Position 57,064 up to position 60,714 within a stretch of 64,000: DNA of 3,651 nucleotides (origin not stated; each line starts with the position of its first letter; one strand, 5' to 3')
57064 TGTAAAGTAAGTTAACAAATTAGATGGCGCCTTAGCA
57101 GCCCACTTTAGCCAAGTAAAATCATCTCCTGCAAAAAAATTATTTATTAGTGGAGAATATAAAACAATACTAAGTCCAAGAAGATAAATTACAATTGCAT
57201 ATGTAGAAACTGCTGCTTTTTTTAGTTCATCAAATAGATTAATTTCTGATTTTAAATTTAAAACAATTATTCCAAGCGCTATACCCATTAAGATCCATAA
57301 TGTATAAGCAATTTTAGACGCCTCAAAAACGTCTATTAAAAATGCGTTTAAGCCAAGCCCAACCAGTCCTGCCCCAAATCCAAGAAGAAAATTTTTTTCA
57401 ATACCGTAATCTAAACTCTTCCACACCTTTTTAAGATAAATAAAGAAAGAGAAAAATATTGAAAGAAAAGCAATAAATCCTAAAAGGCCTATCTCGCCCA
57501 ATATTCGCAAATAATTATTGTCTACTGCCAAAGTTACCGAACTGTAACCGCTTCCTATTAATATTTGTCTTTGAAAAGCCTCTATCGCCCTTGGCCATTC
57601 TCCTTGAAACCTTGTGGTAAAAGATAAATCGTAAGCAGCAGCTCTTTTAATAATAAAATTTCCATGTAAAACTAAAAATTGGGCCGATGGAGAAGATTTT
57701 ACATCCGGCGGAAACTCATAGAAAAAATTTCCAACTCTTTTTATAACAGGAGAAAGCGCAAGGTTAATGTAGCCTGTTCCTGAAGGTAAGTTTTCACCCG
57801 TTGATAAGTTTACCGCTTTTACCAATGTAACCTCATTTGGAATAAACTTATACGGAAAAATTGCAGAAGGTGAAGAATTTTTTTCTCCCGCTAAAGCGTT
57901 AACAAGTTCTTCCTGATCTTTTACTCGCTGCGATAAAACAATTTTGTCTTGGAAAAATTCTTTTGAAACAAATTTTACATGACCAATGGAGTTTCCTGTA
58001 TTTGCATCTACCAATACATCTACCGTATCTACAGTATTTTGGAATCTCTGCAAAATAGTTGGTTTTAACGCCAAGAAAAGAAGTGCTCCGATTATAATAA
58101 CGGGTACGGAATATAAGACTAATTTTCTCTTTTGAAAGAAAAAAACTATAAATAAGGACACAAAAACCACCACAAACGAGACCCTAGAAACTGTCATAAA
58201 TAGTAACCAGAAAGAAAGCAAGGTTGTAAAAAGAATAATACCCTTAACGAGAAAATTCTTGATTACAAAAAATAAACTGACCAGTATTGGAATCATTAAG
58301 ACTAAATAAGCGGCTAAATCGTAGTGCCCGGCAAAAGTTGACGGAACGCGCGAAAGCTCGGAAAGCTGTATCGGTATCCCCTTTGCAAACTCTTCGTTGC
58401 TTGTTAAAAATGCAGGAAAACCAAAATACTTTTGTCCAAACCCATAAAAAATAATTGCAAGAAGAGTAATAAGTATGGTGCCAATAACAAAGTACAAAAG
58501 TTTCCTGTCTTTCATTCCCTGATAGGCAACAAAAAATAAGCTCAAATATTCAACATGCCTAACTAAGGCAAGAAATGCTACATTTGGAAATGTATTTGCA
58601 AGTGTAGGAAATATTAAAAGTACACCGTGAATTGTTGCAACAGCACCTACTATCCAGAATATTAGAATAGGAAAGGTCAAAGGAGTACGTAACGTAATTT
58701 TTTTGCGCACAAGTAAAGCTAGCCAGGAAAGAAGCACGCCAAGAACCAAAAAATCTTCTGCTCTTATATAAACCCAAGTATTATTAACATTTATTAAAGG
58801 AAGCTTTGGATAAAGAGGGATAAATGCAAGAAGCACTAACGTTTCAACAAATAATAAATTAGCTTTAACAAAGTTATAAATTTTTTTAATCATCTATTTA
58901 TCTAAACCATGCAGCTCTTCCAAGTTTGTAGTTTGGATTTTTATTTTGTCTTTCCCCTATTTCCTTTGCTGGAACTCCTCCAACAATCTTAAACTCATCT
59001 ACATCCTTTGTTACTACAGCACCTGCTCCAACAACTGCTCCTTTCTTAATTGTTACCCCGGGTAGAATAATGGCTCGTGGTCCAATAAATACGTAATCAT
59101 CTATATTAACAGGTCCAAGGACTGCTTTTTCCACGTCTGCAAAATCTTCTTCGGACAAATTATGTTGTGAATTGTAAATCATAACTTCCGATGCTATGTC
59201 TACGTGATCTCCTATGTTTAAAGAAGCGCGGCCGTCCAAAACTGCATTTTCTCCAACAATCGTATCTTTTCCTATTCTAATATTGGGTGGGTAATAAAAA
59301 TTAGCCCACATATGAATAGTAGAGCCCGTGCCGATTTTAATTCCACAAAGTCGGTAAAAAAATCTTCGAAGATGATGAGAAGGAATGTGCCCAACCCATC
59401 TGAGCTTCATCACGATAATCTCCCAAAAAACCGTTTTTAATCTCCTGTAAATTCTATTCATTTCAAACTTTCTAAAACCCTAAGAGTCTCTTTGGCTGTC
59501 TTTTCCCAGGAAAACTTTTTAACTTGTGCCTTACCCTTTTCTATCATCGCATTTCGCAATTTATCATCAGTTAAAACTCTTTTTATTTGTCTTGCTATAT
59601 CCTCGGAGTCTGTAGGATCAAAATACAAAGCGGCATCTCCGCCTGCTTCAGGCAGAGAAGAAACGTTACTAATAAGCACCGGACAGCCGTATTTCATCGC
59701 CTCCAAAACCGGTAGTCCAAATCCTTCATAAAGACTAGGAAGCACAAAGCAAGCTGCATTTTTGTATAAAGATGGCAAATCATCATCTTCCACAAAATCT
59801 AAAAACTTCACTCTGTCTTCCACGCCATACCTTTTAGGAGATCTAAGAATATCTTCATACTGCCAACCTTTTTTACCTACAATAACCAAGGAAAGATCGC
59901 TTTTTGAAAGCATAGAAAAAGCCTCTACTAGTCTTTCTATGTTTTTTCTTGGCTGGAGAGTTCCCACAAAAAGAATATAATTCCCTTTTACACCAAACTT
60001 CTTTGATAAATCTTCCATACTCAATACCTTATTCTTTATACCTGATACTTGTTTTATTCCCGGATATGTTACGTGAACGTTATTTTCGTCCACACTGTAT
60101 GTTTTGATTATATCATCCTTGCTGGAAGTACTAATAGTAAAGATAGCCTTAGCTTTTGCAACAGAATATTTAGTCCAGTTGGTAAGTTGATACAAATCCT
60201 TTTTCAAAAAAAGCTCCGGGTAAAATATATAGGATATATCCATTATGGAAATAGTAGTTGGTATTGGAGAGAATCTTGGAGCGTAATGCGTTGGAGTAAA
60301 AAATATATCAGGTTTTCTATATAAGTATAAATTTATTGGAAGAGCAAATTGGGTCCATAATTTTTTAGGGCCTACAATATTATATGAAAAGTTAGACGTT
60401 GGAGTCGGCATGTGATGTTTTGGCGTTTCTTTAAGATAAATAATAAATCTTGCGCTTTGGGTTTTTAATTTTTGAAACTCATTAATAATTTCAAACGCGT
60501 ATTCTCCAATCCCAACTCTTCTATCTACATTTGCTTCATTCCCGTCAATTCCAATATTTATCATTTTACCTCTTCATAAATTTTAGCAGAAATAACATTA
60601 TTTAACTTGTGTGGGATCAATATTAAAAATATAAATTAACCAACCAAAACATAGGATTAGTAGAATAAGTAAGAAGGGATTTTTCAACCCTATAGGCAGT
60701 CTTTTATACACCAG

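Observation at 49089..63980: About 15-kb co-directional glycan assembly operon resembling an Und-PP-linked en bloc (protein O-glycosylation or wall-glycopolymer) pathway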

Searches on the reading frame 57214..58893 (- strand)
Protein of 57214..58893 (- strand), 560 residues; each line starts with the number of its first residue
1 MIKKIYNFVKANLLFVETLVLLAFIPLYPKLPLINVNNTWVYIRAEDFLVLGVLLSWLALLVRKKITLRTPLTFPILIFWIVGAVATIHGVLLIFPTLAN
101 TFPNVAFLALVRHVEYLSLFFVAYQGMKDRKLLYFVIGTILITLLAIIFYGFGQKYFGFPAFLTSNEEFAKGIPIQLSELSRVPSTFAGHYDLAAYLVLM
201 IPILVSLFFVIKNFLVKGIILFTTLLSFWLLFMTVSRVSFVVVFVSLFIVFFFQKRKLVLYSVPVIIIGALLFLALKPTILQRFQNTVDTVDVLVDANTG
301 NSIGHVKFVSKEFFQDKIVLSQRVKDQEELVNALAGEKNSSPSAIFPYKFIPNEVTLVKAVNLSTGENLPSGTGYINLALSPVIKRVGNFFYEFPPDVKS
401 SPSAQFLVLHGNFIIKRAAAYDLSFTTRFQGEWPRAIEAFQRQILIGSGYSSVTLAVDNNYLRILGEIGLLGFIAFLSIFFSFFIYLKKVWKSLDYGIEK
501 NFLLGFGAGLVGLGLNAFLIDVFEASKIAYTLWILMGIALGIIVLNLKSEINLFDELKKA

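Call 54: search_protein_representatives(alignment_id=A3)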
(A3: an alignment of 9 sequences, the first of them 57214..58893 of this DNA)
Query: 9 sequences, 562 profile positions. Proteins with E-value up to 0.001 (for the whole library): 2249; up to 1e-10: 670; up to 1e-30: 305. The best 150 are listed.
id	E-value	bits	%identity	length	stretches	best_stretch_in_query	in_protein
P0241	1.4e-258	875.8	-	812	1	1-562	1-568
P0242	2.3e-234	795.8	-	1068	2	3-562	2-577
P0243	3.4e-226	768.9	-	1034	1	22-559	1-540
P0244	9.4e-220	747.6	-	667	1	1-562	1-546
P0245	3.8e-204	696.1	-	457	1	3-472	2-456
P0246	4.6e-199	679.3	-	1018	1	3-556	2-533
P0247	1.7e-177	608.1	-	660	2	3-310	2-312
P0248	5.1e-176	603.3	-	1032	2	3-304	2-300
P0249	9.8e-159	546.2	-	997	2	15-303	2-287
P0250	7.7e-153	526.7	-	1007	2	3-305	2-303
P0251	2.1e-147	508.8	-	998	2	6-303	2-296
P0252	8.3e-146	503.5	-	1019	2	3-313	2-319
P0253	6.6e-141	487.3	-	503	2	3-303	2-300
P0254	7.9e-141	487.1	-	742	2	3-311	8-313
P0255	9.7e-141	486.8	-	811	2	3-304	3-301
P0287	1.9e-99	350.5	-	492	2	4-285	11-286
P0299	2.9e-84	300.3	-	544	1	10-548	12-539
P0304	4.0e-81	290.0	-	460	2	18-291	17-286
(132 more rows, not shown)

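Call 84: find_encoding_contigs(protein=P0304, flank=8000, max_places=2)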
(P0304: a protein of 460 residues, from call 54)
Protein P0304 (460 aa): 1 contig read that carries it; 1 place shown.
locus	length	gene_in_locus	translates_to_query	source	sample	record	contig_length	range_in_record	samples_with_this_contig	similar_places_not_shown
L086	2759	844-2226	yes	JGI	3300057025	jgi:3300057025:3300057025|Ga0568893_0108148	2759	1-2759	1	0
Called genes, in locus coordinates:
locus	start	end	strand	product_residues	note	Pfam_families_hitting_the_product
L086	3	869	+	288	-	?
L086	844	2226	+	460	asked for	PF04932:Wzy_C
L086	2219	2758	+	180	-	?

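Call 85: find_encoding_contigs(protein=P0299, flank=9000, max_places=2)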
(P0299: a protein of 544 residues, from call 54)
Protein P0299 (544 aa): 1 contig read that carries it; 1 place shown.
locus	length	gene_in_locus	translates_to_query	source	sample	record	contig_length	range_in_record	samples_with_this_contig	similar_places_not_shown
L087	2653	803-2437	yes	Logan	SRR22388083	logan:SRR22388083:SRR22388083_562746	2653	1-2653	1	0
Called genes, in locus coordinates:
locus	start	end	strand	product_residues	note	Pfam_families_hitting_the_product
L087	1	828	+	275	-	?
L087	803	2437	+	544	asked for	-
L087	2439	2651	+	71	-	?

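Call 86: find_encoding_contigs(protein=P0287, flank=9000, max_places=2)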
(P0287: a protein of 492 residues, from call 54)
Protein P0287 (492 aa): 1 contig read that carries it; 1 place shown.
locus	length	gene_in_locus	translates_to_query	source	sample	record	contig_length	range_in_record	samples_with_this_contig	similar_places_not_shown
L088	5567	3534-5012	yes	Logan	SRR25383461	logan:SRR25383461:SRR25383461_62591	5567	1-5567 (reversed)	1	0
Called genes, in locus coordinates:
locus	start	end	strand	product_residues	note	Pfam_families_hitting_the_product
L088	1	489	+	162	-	?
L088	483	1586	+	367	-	PF13439:Glyco_transf_4, PF20706:GT4-conflict, PF00534:Glycos_transf_1, PF13692:Glyco_trans_1_4, PF13524:Glyco_trans_1_2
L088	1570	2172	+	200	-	PF00132:Hexapep, PF14602:Hexapep_2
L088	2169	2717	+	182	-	-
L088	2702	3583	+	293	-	PF00535:Glycos_transf_2, PF10111:Glyco_tranf_2_2 (faint), PF13641:Glyco_tranf_2_3, PF13632:Glyco_trans_2_3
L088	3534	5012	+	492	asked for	PF04932:Wzy_C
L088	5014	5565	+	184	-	?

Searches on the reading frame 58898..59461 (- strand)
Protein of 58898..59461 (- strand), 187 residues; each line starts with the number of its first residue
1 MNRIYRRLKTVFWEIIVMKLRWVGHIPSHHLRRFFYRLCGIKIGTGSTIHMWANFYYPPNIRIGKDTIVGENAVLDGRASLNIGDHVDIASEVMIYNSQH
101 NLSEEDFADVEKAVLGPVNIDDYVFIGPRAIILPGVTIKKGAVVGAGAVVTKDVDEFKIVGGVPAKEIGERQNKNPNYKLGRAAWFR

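Call 5: search_protein_families(library=pfam, proteins=[window:58898-59461:-], max_evalue=0.01)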
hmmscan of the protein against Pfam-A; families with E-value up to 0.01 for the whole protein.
window:58898-59461:- (187 aa): 3 families
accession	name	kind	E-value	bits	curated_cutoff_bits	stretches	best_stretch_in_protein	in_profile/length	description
PF00132.30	Hexapep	-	2.9e-13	49.3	27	1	118-152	2-36/36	Bacterial transferase hexapeptide (six repeats)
PF14602.12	Hexapep_2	-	9.4e-10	38.5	27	1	117-152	1-34/34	Hexapeptide repeat of succinyl-transferase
PF25084.1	LbH_EIF2B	-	3.8e-05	24.1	54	1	60-143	21-104/105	EIF2B subunit epsilon LbH domain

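Call 8: search_protein_families(library=ncbifam, proteins=[window:58898-59461:-], max_evalue=0.01)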
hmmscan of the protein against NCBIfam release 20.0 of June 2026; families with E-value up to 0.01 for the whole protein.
window:58898-59461:- (187 aa): 42 families (the best 25 are shown)
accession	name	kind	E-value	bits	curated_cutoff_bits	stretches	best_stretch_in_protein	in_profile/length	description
NF007797.0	PRK10502.1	subfamily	1.5e-29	103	192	1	6-174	18-182/183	WcaF family extracellular polysaccharide biosynthesis acetyltransferase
TIGR03570.1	NeuD_NnaD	subfamily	6.3e-21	74.9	160.8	1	59-166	98-202/202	NeuD/PglB/VioB family sugar acetyltransferase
NF007499.0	PRK10092.1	equivalog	7.4e-19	68.2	314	1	57-168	70-180/183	maltose O-acetyltransferase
NF058585.1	HptprglPActTf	PfamEq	1.8e-18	66.7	300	2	110-175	99-164/172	heptaprenylglyceryl phosphate O-acetyltransferase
NF038307.1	EPS_acetyl_HpsU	equivalog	2.2e-18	66.5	305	1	24-167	35-174/178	hormogonium polysaccharide biosynthesis acetyltransferase HpsU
TIGR03308.1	phn_thr-fam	hypoth_equivalog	2.6e-18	66.6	201.65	1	111-186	102-177/204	phosphonate metabolim protein, transferase hexapeptide repeat family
TIGR03532.1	DapD_Ac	equivalog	7e-18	65.1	231.75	1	43-175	101-218/231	2,3,4,5-tetrahydropyridine-2,6-dicarboxylate N-acetyltransferase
NF007076.0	PRK09527.1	equivalog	1.4e-16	60.5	347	1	42-178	57-192/203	galactoside O-acetyltransferase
TIGR04008.1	WcaF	equivalog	8.4e-16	58.4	326.3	1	11-171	23-178/180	colanic acid biosynthesis acetyltransferase WcaF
NF007240.0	PRK09677.1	equivalog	2.1e-15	56.7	243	1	54-173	59-186/192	putative lipopolysaccharide biosynthesis O-acetyl transferase WbbJ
NF000490.1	chloram_CatB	equivalog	3.2e-15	56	350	1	83-185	77-178/210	type B chloramphenicol O-acetyltransferase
NF000311.1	Vat_ABCDEFH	equivalog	7.5e-15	55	300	1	116-186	109-179/201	Vat family streptogramin A O-acetyltransferase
NF033468.1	stregram_VatI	exception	2.7e-14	53.4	415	1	116-174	111-169/208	streptogramin A O-acetyltransferase Vat(I)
NF041874.1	EPS_EpsC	equivalog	2.4e-12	46.9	150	1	61-170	62-166/168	serine O-acetyltransferase EpsC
NF000504.1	stregram_VatH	exception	1.2e-11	44.9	475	1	119-185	119-185/216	streptogramin A O-acetyltransferase Vat(H)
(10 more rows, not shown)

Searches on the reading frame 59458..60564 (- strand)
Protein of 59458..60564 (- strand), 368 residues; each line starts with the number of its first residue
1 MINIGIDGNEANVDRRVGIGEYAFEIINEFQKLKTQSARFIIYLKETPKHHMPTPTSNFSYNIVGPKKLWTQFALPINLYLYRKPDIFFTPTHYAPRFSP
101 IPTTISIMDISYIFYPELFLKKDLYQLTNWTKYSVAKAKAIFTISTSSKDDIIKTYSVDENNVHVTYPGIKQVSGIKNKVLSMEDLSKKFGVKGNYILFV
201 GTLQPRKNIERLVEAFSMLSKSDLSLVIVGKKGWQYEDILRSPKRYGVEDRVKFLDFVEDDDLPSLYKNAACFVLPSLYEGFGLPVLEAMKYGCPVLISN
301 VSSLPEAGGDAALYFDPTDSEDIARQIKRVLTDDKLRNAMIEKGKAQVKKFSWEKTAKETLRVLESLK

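Call 5: search_protein_families(library=pfam, proteins=[window:59458-60564:-], max_evalue=0.01)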
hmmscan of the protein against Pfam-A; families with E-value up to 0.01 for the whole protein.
window:59458-60564:- (368 aa): 5 families
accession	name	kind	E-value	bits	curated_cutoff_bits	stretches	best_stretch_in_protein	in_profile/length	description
PF00534.26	Glycos_transf_1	-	1.7e-42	145.3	26.4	1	191-346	12-171/172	Glycosyl transferases group 1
PF13692.12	Glyco_trans_1_4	-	9.5e-33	113.9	27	1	195-333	2-142/142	Glycosyl transferases group 1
PF20706.3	GT4-conflict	-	3.3e-12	46.5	26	1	193-358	196-383/385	Family 4 Glycosyltransferase in conflict systems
PF13524.12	Glyco_trans_1_2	-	2e-10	41.2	25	1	210-361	3-143/144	Glycosyl transferase-like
PF13439.12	Glyco_transf_4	-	2.8e-05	24.6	28.5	1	69-170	54-166/170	Glycosyltransferase Family 4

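Call 8: search_protein_families(library=ncbifam, proteins=[window:59458-60564:-], max_evalue=0.01)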
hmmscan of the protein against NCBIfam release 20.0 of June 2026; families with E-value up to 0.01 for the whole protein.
window:59458-60564:- (368 aa): 48 families (the best 25 are shown)
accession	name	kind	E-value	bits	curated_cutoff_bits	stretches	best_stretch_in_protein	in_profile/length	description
TIGR04047.1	MSMEG_0565_glyc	hypoth_equivalog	7.1e-31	107.6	259.85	1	126-363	127-370/373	MSMEG_0565 family glycosyltransferase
TIGR02149.1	glgA_Coryne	subfamily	2e-29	102.9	302.4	1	125-366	131-389/391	glycogen synthase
TIGR03449.1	mycothiol_MshA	equivalog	7.3e-27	94.3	462.5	1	135-364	162-400/406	D-inositol-3-phosphate glycosyltransferase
TIGR03999.1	thiol_BshA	equivalog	6.6e-22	77.9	273.7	1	126-359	133-365/375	N-acetyl-alpha-D-glucosaminyl L-malate synthase BshA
NF038295.1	EPS_HpsP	equivalog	1.6e-21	76.8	550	1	122-366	137-386/388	hormogonium polysaccharide biosynthesis glycosyltransferase HpsP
NF050063.1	ProtGlycPglJ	equivalog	7.7e-21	74.7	500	1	132-363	139-362/363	N-acetylgalactosamine-N,N'-diacetylbacillosaminyl-diphospho-undecaprenol 4-alpha-N-acetylgalactosaminyltransferase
TIGR04157.1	glyco_rSAM_CFB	subfamily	1.2e-19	70.6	400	1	122-307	154-338/406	TIGR04157 family glycosyltransferase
TIGR03088.1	stp2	hypoth_equivalog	2.5e-19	69.6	409.05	1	144-365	143-371/374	TIGR03088 family PEP-CTERM/XrtA system glycosyltransferase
NF041010.1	glycosy_Agl16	equivalog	3.4e-18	65.6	575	1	109-367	104-351/352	glycosylation protein Agl16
NF041876.1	EPS_EpsE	equivalog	1.3e-17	64.1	400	1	197-358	217-387/389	exopolysaccharide biosynthesis GT4 family glycosyltransferase EpsE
NF047684.1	TeichurnBiosyTuaC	equivalog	3.8e-14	52.4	550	1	133-359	160-381/391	teichuronic acid biosynthesis protein TuaC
NF038229.1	Glyco4_Geo_Pelo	equivalog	4.3e-14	52.3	400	1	131-366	103-335/338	GPMC system family 4 glycosyltransferase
NF050056.1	ProtGlycPglH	equivalog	8.1e-14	51.5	600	1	170-367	156-353/354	GalNAc-alpha-(1->4)-GalNAc-alpha-(1->3)-diNAcBac-PP-undecaprenol alpha-1,4-N-acetyl-D-galactosaminyltransferase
NF046085.1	XrtY_assoc_Gly1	equivalog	1.7e-13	50.2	400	1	190-352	205-369/387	XrtY-associated glycosyltransferase XYAG1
TIGR02095.1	glgA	subfamily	1.8e-13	50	328.45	1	178-366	274-476/477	glycogen/starch synthase, ADP-glucose type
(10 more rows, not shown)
